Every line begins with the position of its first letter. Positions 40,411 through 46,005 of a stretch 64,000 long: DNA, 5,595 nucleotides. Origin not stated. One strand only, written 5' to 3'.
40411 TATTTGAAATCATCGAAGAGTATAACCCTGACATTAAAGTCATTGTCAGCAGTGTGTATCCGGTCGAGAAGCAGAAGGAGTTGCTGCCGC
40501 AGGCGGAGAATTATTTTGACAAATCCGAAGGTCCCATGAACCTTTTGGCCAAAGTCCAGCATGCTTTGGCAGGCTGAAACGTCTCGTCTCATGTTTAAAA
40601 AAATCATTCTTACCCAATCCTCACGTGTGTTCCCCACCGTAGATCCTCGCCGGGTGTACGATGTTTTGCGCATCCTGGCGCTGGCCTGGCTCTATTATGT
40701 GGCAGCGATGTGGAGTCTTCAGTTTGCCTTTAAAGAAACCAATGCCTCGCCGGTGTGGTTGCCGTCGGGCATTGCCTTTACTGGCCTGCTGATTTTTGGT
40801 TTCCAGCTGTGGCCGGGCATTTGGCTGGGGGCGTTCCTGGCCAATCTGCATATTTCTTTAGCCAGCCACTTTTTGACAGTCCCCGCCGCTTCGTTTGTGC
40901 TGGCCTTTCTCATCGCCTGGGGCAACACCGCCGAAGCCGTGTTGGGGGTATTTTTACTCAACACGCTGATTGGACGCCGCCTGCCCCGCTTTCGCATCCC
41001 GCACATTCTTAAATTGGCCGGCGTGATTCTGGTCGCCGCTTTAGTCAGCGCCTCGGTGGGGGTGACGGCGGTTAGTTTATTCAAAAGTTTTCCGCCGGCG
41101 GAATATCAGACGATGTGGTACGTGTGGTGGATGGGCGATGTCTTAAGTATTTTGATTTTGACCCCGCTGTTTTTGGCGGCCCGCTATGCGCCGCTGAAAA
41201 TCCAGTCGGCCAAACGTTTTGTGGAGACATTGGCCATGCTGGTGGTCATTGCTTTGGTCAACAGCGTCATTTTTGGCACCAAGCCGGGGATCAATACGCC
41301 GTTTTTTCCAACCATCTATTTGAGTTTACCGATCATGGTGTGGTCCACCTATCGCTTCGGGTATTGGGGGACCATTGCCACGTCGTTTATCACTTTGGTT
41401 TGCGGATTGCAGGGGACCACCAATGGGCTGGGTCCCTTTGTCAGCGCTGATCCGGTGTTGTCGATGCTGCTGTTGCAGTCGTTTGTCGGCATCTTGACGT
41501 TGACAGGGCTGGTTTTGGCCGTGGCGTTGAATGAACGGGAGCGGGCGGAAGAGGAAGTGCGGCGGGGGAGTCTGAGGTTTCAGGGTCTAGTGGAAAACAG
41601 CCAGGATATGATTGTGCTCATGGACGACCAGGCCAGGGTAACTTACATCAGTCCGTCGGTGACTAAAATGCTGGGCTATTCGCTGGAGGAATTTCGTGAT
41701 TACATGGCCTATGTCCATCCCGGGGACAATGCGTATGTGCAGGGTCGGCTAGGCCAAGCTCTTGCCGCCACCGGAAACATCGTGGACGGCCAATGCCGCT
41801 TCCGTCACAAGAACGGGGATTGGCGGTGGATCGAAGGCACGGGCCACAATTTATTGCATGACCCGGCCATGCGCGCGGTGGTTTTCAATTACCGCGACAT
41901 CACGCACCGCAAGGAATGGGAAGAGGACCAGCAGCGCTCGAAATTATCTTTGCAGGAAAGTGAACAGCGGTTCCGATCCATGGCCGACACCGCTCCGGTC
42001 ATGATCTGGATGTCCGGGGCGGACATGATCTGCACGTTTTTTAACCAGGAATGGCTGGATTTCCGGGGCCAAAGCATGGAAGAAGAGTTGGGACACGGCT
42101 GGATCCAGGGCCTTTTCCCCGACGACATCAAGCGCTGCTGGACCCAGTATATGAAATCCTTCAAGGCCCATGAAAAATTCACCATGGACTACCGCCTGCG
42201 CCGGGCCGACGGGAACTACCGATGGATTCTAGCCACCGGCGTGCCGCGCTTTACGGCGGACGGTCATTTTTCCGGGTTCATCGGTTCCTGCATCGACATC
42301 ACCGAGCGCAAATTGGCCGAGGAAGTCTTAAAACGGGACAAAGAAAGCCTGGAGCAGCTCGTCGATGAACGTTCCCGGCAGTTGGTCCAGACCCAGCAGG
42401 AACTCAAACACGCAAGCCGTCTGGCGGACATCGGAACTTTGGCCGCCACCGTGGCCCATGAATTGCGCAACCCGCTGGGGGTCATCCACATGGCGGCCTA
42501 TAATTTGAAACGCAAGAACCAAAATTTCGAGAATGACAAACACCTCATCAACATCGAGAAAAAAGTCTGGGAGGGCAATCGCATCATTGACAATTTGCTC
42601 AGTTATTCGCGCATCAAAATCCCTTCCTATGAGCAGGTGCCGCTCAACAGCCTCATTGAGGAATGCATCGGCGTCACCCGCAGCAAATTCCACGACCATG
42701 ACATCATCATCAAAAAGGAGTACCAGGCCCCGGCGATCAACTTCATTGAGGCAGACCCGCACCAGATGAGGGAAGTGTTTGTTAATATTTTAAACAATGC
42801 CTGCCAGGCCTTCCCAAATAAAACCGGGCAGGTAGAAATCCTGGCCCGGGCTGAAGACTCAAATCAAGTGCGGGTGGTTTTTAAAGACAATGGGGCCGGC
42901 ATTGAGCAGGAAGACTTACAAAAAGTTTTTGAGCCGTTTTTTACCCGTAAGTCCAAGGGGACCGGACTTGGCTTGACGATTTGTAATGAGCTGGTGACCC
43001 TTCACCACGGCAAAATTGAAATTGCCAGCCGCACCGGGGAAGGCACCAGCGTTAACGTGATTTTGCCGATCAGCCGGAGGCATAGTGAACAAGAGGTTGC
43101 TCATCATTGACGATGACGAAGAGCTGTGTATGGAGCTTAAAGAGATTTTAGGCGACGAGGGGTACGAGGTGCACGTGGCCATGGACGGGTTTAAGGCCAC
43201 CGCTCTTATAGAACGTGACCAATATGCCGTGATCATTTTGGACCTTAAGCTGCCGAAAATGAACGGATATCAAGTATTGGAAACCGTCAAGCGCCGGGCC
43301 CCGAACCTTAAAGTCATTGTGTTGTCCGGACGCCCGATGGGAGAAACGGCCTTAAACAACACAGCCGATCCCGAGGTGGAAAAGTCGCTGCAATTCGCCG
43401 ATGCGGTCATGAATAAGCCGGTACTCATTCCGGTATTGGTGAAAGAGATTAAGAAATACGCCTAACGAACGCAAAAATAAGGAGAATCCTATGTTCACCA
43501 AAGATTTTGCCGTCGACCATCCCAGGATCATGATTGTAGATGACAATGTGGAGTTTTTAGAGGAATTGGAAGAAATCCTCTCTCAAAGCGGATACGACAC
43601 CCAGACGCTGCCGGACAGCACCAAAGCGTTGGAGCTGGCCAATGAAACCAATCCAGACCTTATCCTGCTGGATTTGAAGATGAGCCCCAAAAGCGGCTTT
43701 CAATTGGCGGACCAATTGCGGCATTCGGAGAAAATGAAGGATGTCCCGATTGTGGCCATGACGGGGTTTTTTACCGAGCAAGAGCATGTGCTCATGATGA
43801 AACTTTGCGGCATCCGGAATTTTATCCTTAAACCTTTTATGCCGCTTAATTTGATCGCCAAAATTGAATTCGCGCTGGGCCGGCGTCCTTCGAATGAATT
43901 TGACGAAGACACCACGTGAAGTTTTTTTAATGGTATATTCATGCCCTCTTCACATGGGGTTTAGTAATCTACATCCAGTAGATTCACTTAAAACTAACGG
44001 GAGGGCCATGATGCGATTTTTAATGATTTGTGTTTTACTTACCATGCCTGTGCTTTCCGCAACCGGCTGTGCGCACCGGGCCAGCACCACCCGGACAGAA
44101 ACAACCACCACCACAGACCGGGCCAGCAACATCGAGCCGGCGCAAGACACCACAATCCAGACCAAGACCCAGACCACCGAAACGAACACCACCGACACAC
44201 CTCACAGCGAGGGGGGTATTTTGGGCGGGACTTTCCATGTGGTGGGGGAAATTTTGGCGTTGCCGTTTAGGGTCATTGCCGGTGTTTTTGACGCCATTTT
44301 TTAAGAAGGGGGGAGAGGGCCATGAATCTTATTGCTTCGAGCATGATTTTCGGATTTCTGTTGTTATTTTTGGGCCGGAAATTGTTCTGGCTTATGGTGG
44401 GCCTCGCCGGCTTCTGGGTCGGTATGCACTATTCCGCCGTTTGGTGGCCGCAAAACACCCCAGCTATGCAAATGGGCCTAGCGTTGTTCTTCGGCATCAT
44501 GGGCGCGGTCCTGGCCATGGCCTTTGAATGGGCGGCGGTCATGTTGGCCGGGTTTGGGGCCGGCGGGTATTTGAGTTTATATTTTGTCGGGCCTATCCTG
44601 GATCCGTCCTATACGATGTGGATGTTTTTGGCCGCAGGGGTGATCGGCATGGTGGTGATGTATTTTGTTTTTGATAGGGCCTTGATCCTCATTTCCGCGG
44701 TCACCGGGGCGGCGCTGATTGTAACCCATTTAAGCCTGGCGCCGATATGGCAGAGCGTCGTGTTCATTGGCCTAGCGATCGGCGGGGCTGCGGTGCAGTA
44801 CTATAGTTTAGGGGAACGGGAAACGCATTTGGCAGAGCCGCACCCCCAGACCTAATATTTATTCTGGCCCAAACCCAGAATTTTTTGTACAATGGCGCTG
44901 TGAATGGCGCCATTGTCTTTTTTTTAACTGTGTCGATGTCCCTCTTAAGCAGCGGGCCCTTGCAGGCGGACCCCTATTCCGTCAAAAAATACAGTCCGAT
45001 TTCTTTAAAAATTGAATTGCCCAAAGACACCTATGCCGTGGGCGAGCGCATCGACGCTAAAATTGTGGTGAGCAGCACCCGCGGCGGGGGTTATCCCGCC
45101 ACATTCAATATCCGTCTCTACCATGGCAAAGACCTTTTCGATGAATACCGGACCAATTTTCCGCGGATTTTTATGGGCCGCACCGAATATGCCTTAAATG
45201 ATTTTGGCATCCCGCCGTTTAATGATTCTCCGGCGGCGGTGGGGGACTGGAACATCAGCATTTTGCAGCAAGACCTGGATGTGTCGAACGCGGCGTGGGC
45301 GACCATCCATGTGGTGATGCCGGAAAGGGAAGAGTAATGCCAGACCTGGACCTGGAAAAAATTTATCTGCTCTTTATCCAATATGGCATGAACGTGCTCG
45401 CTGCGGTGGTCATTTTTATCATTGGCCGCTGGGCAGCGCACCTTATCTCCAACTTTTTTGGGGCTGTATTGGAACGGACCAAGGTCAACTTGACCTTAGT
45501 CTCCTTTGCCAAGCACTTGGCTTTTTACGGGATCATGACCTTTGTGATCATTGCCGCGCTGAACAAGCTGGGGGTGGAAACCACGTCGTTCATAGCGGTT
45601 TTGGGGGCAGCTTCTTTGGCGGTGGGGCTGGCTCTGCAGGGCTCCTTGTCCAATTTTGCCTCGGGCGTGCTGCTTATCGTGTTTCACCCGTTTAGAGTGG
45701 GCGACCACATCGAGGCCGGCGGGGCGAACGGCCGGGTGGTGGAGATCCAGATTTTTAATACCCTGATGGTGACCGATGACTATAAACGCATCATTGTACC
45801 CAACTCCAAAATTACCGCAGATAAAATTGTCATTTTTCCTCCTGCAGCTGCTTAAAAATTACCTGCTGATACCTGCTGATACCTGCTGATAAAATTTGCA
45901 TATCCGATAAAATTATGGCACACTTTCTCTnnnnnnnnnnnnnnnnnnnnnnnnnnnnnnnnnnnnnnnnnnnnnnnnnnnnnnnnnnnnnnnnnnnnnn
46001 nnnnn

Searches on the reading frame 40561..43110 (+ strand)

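Call 6: search_protein_families(library=ncbifam, proteins=[window:40561-43110:+])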
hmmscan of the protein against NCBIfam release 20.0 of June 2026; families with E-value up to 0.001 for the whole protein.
window:40561-43110:+ (849 aa): 86 families (the best 25 are shown)
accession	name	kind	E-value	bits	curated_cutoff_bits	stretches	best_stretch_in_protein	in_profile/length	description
NF052574.1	HisKinEspCMyxo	equivalog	9.7e-90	301.8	1200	2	38-452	1-403/785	serine histidine kinase EspC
NF008468.0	PRK11360.1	equivalog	1.1e-68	232.1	646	1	609-843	381-614/616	two-component system sensor histidine kinase AtoS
NF041880.1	EPS_EpsF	equivalog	3.7e-47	161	900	1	458-836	133-492/492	response regulator EpsF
NF007688.0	PRK10364.1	equivalog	2.4e-45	155.2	479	1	604-843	222-457/460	two-component system sensor histidine kinase ZraS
NF007298.0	PRK09776.1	equivalog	1.1e-44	152.6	1135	1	34-598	15-558/1111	diguanylate cyclase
NF010411.0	PRK13837.1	equivalog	6.7e-42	143.5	647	1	607-844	433-682/828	two-component system VirA-like sensor kinase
NF052573.1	HisKinEspAMyxo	equivalog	6.4e-41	140.2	1400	3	610-843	370-617/755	serine histidine kinase EspA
NF046044.1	PnpS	equivalog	2e-40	139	400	1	628-836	174-390/390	two-component system histidine kinase PnpS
TIGR00229.1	sensory_box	domain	4e-40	136.9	22.9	2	465-590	1-126/126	PAS domain S-box protein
NF047874.1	MASE3_PAS_HK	subfamily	7.1e-39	134.1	560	2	456-846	252-633/655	MASE3 domain-containing sensor histidine kinase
NF053867.1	SprKinKinDBac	equivalog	1.2e-37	129.6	775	1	610-839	270-499/500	sporulation kinase KinD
NF041777.1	sens_FixL_Rhizob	equivalog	3e-35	121.8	850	1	607-839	245-483/485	sensor protein FixL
TIGR02966.1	phoR_proteo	equivalog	7.2e-32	110.7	334.2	1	605-834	94-332/333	phosphate regulon sensor histidine kinase PhoR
NF038348.1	T2SS_HK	subfamily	1.3e-31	109.7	450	2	674-837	413-573/574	histidine kinase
NF008302.0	PRK11091.1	equivalog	1.9e-31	109.1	838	2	610-844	271-512/779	aerobic respiration two-component sensor histidine kinase ArcB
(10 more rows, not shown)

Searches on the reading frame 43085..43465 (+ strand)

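Call 56: search_protein_families(library=pfam, proteins=[window:43085-43465:+])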
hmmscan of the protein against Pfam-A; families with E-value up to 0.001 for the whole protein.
window:43085-43465:+ (126 aa): 1 family
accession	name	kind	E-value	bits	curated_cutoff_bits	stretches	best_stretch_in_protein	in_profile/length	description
PF00072.30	Response_reg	-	1.6e-20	73.7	30.2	1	6-101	2-100/111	Response regulator receiver domain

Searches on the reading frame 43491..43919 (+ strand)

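Call 56: search_protein_families(library=pfam, proteins=[window:43491-43919:+])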
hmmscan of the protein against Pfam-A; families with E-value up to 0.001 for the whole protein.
window:43491-43919:+ (142 aa): 1 family
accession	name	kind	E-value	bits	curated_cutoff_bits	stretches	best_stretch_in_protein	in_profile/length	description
PF00072.30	Response_reg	-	9.5e-22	77.7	30.2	1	13-125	1-110/111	Response regulator receiver domain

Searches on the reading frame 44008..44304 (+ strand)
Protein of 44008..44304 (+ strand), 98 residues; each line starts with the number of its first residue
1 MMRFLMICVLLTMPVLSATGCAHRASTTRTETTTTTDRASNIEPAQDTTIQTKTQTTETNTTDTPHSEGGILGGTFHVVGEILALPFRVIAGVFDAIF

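Call 15: search_protein_families(library=pfam, proteins=[window:44008-44304:+])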
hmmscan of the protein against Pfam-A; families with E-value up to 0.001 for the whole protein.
window:44008-44304:+ (98 aa): 1 family
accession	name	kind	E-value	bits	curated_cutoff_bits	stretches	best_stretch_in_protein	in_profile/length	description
PF21827.1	New_glue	-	5.3e-05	23.3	31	1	2-66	1-66/94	New glue protein family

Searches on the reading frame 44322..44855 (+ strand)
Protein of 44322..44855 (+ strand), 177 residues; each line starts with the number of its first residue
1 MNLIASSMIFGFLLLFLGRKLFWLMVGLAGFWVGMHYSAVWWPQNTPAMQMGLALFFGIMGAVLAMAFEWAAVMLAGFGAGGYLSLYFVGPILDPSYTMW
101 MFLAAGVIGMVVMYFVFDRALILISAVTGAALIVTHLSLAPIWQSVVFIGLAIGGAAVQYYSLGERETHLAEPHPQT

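Call 15: search_protein_families(library=pfam, proteins=[window:44322-44855:+])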
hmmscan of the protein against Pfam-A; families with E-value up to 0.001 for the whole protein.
window:44322-44855:+ (177 aa): 1 family
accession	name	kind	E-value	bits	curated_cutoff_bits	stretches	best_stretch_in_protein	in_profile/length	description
PF13886.12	TM7S3_TM198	-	1.7e-07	31.5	29.2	1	7-134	4-145/199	TM7S3/TM198-like domain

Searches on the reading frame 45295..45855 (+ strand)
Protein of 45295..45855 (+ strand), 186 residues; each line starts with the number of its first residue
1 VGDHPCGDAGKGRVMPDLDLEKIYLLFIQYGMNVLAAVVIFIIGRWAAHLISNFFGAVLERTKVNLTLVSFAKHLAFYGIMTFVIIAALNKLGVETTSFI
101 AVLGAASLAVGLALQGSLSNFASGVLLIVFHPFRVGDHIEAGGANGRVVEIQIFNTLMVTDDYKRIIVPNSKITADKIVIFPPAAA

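Call 15: search_protein_families(library=pfam, proteins=[window:45295-45855:+])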
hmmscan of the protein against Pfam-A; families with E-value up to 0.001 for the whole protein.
window:45295-45855:+ (186 aa): 3 families
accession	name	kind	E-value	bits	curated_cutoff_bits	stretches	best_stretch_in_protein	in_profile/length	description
PF00924.24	MS_channel_2nd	-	2.9e-17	62.9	20.2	1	117-178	2-63/68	Mechanosensitive ion channel, beta-domain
PF05552.17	MS_channel_1st_1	-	3.7e-07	30.4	22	1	27-65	10-48/50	Mechanosensitive ion channel, conserved TM helix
PF21088.3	MS_channel_1st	-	5.1e-07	30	23.1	1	77-115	4-42/42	Mechanosensitive ion channel, transmembrane helices 2/3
